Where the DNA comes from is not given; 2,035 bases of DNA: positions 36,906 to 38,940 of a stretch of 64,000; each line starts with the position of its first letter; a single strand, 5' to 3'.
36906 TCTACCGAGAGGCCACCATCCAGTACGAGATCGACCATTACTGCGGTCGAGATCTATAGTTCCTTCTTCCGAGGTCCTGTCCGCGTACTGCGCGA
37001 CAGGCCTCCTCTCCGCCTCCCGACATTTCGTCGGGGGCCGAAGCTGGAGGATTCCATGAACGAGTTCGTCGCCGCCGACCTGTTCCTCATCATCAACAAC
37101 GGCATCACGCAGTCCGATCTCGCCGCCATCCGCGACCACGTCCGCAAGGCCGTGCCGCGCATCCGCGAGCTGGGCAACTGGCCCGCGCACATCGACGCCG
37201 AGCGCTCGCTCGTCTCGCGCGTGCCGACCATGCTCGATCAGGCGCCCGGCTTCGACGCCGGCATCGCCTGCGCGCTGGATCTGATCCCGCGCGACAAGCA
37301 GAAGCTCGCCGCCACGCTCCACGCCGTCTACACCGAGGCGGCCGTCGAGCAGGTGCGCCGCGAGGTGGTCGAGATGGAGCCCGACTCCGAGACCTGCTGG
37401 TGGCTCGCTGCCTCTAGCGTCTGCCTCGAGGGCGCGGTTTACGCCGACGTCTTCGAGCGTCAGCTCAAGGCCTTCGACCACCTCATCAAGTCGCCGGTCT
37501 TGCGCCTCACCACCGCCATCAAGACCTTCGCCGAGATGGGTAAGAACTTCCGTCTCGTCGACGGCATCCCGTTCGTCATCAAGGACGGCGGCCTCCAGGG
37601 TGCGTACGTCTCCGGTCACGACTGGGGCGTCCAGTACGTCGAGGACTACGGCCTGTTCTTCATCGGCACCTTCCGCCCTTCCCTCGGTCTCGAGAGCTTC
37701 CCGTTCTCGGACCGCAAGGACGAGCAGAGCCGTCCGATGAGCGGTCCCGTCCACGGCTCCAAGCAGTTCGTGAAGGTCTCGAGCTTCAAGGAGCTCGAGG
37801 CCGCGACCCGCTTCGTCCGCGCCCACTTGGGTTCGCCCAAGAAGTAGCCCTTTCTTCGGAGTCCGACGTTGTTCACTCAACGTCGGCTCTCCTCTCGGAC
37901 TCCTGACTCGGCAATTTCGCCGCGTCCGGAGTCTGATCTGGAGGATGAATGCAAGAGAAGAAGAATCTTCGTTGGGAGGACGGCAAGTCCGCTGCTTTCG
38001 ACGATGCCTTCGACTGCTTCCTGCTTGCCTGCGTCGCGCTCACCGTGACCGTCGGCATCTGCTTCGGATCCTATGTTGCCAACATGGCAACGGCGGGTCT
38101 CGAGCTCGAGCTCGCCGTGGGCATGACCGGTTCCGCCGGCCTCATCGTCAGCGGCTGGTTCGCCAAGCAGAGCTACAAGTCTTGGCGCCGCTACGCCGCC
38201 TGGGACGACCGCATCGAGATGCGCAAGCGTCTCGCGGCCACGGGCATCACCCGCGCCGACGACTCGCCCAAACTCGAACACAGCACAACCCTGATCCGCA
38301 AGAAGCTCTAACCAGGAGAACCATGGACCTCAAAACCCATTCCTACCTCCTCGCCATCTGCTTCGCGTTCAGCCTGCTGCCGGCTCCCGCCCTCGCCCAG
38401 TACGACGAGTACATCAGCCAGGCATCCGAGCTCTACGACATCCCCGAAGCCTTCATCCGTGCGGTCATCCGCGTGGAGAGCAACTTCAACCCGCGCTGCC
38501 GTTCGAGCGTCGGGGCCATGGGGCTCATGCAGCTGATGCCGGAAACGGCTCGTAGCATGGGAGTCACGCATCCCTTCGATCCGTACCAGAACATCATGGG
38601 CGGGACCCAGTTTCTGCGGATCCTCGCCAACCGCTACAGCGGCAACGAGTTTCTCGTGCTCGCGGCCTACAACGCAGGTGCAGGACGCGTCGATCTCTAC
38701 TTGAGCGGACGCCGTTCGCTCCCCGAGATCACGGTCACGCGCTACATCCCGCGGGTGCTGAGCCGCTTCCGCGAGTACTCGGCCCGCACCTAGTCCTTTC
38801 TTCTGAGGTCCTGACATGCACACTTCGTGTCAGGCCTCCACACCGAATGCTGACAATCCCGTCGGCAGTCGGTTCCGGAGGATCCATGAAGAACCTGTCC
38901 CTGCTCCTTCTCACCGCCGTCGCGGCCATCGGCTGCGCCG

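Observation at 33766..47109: A composite structured cassette (CU tract / stem-loop 1 / anti-SD / AAUUUC-loop hairpin / SD) fills almost every intergenic spacer of a 15-kb co-directional gene array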

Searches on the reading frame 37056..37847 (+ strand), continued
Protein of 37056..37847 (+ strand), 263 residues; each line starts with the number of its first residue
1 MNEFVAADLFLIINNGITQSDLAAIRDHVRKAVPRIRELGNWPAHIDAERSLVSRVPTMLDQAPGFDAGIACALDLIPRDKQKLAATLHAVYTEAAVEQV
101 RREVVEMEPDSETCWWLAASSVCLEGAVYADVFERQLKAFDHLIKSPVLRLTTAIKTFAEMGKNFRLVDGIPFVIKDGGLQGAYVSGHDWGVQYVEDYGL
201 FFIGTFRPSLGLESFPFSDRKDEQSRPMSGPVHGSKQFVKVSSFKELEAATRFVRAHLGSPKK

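Call 80: find_encoding_contigs(protein=P0047, flank=8000, max_places=1)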
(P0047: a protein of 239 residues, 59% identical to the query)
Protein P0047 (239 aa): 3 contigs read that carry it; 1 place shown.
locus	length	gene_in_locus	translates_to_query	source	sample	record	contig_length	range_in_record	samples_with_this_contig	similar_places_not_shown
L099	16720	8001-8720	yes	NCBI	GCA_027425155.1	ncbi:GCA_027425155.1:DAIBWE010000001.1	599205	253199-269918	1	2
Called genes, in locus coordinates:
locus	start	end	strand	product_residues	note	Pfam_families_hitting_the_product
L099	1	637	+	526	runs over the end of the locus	PF00512:HisKA, PF02518:HATPase_c, PF13581:HATPase_c_2 (faint)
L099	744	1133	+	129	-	PF04519:Bactofilin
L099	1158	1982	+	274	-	PF00781:DAGK_cat (weak)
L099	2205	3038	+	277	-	-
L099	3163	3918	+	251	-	PF01978:TrmB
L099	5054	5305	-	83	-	-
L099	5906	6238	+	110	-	-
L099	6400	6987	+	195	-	-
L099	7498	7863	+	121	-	-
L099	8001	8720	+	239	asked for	-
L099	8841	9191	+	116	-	-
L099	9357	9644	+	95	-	-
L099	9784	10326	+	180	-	PF06821:Ser_hydrolase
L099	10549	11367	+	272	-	PF23023:Anti-Pycsar_Apyc1, PF00753:Lactamase_B, PF12706:Lactamase_B_2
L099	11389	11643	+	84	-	-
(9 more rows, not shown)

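Call 81: find_encoding_contigs(protein=P0096, flank=8000, max_places=1)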
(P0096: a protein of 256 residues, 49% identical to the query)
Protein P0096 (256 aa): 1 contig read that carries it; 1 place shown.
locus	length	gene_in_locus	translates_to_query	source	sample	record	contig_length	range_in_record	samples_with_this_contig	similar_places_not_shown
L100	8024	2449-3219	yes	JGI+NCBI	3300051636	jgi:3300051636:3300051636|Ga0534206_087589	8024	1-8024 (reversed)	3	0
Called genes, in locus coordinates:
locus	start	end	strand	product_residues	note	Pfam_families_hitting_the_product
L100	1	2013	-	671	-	PF11617:Cu-binding_MopE (faint)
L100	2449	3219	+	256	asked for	-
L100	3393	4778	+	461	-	PF00079:Serpin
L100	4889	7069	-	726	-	PF02412:TSP_3 (weak)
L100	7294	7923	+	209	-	PF13505:OMP_b-brl (weak)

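Call 83: search_dna_similar(query=window:37056-37844:+, collection=phages, mode=protein, max_evalue=0.001, max_rows=5)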
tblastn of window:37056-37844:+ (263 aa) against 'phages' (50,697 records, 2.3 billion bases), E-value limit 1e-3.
No match.
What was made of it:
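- Closest known: Intercistronic RNase III processing hairpins of phage T7. Different: The setting is a chromosomal operon of a CPR bacterium, not a phage (no phage match, call 83).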

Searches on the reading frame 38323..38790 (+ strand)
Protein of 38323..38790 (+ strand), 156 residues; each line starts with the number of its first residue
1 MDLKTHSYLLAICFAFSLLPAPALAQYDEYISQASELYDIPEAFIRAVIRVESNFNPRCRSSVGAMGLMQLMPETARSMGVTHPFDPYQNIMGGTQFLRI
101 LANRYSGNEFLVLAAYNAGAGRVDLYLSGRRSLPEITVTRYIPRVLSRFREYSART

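Call 14: search_protein_families(library=pfam, max_evalue=0.01, proteins=[window:38323-38790:+])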
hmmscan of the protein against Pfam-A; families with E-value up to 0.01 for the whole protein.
window:38323-38790:+ (156 aa): 2 families
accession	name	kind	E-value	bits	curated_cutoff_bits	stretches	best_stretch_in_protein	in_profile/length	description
PF01464.25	SLT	-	9.2e-29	99.8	21.3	1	29-131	1-109/117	Transglycosylase SLT domain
PF13406.11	SLT_2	-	5.1e-07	29.6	24.3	0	61-92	151-182/292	Transglycosylase SLT domain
